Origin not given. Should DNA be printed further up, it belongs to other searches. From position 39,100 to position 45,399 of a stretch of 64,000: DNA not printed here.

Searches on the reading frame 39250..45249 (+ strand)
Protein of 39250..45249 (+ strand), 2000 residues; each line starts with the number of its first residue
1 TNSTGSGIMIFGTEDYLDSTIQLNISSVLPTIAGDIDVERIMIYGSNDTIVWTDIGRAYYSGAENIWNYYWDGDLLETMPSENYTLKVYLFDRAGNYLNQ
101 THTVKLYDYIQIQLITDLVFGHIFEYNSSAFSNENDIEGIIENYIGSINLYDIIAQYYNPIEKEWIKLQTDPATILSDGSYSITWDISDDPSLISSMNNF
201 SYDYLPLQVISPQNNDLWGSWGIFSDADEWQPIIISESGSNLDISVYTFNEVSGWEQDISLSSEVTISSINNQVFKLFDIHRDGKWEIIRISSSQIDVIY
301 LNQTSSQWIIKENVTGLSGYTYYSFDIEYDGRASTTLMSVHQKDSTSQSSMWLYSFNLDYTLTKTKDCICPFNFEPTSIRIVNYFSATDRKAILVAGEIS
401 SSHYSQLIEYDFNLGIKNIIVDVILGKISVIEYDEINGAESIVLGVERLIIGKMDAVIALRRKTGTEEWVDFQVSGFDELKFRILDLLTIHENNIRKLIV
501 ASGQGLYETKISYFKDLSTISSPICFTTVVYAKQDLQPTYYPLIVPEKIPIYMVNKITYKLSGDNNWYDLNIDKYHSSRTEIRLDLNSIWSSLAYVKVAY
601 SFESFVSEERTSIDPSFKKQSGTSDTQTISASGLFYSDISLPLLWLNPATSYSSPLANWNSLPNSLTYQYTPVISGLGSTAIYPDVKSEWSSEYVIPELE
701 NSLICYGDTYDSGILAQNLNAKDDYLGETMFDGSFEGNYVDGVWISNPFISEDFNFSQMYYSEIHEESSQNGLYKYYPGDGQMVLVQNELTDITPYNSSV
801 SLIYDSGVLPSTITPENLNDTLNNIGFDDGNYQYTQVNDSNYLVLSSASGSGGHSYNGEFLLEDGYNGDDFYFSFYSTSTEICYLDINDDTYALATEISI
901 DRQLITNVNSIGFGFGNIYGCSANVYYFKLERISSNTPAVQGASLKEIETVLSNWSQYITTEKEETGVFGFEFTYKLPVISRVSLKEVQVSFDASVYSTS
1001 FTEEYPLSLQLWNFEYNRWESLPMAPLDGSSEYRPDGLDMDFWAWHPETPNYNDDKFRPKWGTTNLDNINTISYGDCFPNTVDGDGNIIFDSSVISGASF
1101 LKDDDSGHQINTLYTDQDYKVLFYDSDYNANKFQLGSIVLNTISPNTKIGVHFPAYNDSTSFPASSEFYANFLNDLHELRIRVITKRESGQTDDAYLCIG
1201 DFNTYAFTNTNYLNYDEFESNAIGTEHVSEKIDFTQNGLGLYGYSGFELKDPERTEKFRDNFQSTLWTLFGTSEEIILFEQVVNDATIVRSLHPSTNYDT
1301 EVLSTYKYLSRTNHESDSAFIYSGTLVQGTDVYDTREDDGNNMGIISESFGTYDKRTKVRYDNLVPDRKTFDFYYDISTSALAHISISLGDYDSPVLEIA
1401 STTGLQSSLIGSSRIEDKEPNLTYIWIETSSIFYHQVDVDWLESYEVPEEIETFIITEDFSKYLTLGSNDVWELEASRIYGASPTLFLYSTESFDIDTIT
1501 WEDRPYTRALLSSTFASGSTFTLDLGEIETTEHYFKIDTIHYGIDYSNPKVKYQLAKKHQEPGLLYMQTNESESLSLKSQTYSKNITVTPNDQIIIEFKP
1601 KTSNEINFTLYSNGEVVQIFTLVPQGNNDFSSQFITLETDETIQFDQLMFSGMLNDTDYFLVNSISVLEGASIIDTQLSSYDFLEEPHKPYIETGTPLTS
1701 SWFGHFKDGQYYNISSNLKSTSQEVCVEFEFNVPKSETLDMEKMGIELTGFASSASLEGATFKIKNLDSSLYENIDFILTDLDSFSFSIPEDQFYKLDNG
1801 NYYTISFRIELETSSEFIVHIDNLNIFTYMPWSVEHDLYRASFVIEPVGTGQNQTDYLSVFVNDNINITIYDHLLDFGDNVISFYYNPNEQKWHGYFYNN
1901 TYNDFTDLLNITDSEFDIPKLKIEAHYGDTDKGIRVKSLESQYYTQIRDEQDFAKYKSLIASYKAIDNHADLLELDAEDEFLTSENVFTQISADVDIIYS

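Call 8: search_protein_families(library=pfam, proteins=[window:39250-45249:+], max_evalue=0.1)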
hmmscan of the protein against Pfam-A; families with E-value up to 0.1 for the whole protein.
window:39250-45249:+ (2000 aa): 2 families
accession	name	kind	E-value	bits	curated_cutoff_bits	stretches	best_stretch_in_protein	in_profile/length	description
PF12245.14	Big_3_2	-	0.00021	21.9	23.3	0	78-100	88-113/122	Bacterial Ig-like domain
PF01687.23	Flavokinase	-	0.008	16.8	19.6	0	1917-1963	67-113/124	Riboflavin kinase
